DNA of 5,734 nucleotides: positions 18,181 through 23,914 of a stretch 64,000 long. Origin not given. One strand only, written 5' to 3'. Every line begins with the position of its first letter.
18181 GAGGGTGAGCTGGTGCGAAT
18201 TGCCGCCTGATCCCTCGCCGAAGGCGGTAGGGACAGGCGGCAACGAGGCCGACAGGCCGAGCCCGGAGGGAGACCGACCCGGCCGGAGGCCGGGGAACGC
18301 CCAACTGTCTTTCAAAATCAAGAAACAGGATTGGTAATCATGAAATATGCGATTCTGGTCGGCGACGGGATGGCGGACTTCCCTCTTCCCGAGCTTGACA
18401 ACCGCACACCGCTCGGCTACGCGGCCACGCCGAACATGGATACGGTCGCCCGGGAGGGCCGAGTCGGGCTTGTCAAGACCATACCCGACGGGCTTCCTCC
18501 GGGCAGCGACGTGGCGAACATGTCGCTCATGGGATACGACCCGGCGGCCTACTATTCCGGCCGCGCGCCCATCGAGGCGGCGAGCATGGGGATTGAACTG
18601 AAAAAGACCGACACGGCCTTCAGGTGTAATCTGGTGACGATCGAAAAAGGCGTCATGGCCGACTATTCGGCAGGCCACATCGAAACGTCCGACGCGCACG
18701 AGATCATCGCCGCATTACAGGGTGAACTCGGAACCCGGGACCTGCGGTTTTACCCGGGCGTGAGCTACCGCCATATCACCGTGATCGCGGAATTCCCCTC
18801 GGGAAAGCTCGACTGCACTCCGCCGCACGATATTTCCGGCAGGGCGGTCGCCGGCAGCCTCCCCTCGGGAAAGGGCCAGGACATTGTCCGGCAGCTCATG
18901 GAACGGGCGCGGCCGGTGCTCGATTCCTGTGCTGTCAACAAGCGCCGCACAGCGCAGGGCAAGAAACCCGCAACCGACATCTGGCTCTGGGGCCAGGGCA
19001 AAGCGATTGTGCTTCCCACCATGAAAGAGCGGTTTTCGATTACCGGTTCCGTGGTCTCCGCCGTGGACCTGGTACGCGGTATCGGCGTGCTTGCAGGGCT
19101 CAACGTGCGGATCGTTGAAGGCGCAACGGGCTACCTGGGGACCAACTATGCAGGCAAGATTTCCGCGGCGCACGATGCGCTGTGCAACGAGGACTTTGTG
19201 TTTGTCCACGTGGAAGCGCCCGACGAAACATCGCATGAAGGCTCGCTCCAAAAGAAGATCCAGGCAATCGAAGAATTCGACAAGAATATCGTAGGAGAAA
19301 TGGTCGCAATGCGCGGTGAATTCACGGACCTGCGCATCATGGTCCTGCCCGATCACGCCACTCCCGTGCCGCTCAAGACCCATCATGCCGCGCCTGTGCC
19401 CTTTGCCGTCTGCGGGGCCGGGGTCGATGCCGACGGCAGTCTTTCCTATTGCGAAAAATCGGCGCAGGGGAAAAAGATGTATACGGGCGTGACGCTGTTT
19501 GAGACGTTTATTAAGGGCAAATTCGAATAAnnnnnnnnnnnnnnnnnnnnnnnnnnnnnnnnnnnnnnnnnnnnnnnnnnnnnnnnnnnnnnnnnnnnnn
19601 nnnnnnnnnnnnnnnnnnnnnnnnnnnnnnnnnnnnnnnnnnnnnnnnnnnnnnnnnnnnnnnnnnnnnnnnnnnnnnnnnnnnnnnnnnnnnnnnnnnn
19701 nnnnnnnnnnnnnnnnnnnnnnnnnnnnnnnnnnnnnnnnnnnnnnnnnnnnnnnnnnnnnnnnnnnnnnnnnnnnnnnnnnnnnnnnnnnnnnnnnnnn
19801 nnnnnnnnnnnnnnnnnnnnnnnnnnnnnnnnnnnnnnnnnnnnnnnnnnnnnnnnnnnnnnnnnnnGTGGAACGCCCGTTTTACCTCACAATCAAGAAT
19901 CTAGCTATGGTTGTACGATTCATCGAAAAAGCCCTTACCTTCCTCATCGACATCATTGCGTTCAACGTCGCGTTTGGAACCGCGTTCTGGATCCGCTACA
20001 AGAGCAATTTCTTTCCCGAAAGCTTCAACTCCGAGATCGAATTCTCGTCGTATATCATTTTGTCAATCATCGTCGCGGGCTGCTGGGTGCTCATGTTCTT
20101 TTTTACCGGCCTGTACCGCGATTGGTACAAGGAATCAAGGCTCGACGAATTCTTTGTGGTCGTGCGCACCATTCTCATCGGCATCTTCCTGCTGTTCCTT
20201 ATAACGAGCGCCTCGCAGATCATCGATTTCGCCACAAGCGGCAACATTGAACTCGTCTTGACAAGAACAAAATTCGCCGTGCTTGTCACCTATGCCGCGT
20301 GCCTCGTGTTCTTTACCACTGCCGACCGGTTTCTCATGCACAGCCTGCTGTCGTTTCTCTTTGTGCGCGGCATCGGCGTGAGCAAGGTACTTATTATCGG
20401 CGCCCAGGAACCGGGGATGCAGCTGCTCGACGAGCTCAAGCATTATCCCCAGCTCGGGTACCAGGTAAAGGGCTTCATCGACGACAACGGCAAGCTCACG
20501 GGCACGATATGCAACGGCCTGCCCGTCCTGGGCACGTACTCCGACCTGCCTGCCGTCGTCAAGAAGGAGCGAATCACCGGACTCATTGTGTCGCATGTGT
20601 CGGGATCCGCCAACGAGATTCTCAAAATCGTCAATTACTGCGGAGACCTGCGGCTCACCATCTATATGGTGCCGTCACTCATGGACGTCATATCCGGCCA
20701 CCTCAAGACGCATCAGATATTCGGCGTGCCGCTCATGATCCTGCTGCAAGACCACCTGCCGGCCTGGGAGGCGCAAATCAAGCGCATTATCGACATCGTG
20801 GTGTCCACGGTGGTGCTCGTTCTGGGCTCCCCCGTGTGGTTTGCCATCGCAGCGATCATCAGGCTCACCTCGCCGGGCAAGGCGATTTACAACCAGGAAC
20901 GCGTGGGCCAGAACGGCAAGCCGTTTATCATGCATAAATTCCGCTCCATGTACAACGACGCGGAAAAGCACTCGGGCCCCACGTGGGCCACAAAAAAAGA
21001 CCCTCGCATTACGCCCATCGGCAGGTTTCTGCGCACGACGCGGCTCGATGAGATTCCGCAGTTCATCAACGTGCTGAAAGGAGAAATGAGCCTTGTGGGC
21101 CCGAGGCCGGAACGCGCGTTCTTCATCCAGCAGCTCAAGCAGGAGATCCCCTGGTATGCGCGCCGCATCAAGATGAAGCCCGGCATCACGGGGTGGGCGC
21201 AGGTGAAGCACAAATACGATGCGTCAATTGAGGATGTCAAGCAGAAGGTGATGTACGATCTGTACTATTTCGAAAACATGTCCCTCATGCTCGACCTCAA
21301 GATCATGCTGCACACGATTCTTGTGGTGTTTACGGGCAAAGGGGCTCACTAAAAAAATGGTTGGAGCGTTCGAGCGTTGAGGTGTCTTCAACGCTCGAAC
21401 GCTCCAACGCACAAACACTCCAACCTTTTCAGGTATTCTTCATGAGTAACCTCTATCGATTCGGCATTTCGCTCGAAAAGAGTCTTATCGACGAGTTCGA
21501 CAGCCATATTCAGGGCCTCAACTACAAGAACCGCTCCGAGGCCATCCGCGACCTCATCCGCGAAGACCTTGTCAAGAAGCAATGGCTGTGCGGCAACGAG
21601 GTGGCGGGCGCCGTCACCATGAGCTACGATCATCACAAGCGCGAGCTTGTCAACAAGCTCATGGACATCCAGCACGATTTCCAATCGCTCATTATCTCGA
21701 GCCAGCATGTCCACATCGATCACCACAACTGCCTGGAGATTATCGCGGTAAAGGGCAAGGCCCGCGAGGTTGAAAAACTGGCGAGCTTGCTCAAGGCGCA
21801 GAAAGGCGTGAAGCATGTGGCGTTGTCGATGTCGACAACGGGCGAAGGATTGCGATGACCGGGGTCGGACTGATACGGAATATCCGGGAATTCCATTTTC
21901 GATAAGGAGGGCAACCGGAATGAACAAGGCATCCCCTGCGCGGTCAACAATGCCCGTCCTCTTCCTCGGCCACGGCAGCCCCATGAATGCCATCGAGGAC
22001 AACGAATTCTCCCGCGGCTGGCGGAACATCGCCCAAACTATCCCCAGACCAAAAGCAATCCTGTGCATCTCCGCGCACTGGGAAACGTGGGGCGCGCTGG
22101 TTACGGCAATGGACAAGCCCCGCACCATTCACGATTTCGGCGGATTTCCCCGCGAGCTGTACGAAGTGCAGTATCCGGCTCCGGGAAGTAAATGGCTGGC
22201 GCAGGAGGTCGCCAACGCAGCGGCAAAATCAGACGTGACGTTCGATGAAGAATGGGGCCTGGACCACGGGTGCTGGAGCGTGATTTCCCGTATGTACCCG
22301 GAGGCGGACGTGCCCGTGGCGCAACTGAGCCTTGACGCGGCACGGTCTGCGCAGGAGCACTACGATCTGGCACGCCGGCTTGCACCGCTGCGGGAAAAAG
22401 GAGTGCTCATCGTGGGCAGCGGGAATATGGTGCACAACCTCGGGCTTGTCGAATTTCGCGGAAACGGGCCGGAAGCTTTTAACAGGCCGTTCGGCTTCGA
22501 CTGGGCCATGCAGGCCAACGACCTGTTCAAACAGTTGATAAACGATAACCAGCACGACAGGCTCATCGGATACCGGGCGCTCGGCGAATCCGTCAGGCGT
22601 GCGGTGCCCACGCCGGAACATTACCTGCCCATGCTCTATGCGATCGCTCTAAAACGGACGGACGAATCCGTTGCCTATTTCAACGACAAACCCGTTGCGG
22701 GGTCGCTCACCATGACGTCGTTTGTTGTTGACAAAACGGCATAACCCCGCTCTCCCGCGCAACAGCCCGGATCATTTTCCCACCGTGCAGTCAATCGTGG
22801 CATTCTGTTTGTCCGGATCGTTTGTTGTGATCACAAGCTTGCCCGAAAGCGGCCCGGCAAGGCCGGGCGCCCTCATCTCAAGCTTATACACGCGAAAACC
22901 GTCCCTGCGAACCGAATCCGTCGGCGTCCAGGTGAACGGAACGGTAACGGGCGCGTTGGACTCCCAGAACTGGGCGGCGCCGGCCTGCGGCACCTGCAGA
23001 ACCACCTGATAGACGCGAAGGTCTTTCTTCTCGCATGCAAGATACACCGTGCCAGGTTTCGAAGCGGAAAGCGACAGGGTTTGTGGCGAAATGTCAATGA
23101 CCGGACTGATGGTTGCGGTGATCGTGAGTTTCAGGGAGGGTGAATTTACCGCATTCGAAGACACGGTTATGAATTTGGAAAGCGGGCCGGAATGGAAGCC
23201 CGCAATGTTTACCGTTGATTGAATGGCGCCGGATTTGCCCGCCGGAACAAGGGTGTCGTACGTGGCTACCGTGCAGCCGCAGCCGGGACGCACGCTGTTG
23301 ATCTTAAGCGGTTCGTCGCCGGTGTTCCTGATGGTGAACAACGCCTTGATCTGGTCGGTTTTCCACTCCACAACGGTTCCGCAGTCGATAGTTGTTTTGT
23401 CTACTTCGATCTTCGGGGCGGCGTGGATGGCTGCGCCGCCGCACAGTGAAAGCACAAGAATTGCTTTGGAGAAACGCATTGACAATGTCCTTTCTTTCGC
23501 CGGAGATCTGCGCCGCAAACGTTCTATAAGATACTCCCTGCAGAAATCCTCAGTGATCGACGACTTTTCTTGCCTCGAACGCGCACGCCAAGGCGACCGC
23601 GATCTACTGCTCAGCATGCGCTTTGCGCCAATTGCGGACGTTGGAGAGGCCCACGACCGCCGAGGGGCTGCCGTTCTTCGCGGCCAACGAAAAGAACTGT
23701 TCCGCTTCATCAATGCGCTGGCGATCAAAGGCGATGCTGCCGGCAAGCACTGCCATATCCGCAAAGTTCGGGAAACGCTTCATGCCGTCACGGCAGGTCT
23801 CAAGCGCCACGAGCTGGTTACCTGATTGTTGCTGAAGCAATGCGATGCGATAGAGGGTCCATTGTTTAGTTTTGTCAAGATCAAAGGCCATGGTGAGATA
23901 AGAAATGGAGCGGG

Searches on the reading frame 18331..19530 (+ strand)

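Call 22: search_protein_families(library=pfam, proteins=[window:18331-19530:+], max_evalue=0.001)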
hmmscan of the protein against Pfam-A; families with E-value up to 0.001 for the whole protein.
window:18331-19530:+ (399 aa): 2 families
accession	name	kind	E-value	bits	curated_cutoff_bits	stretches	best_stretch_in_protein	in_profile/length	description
PF10143.14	PhosphMutase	-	3.6e-59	199.9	21.5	1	40-203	1-170/170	2,3-bisphosphoglycerate-independent phosphoglycerate mutase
PF01676.23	Metalloenzyme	-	9.3e-36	124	24.3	1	4-368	1-228/252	Metalloenzyme superfamily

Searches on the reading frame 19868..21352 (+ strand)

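Call 22: search_protein_families(library=pfam, proteins=[window:19868-21352:+], max_evalue=0.001)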
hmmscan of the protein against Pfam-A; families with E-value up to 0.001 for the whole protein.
window:19868-21352:+ (494 aa): 2 families
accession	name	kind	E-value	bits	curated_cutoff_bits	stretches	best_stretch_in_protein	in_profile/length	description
PF02397.22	Bac_transf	-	5.5e-70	235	27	1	305-488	1-178/179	Bacterial sugar transferase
PF13727.12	CoA_binding_3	-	8.2e-15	55.7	25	1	84-269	3-175/175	CoA-binding domain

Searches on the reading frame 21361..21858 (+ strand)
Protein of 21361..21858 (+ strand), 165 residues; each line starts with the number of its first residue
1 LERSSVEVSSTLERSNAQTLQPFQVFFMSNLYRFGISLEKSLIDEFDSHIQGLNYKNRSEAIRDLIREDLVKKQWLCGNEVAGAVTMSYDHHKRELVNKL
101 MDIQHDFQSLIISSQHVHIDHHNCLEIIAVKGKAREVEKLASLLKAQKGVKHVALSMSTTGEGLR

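Call 22: search_protein_families(library=pfam, proteins=[window:21361-21858:+], max_evalue=0.001)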
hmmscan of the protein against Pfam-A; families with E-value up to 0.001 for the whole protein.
window:21361-21858:+ (165 aa): 2 families
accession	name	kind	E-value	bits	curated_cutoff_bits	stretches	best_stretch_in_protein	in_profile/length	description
PF08753.17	NikR_C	-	3.2e-31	107.8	22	1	82-157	1-76/77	NikR C terminal nickel binding domain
PF01402.27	RHH_1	-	4.7e-07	30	20.5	1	33-70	1-37/39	Ribbon-helix-helix protein, copG family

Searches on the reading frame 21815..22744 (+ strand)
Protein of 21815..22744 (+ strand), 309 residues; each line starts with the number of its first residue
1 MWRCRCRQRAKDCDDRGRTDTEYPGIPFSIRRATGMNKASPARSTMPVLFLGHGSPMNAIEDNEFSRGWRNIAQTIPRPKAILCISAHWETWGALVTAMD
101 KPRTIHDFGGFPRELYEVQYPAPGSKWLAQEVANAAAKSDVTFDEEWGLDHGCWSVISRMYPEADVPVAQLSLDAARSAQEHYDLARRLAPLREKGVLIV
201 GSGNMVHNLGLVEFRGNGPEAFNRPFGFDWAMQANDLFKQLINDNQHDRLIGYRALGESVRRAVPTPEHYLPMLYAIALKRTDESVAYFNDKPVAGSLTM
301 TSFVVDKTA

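Call 22: search_protein_families(library=pfam, proteins=[window:21815-22744:+], max_evalue=0.001)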
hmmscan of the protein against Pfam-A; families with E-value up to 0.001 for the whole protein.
window:21815-22744:+ (309 aa): 1 family
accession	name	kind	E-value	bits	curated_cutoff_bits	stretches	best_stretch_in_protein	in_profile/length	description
PF02900.23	LigB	-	3.6e-22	79.2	26.3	1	50-272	4-236/269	Catalytic LigB subunit of aromatic ring-opening dioxygenase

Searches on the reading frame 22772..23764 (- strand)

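Call 21: search_protein_families(library=pfam, proteins=[window:22772-23764:-], max_evalue=0.001)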
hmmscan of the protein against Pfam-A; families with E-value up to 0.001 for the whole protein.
window:22772-23764:- (330 aa): 2 families
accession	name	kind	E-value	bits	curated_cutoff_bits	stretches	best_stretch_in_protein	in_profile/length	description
PF07610.17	DUF1573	-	3.7e-19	69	26.1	1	119-218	1-97/98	Protein of unknown function (DUF1573)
PF22544.2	HYDIN_VesB_CFA65-like_Ig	-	1.4e-09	38.5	25.5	1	117-217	1-99/100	HYDIN/CFA65/VesB-like, Ig-like domain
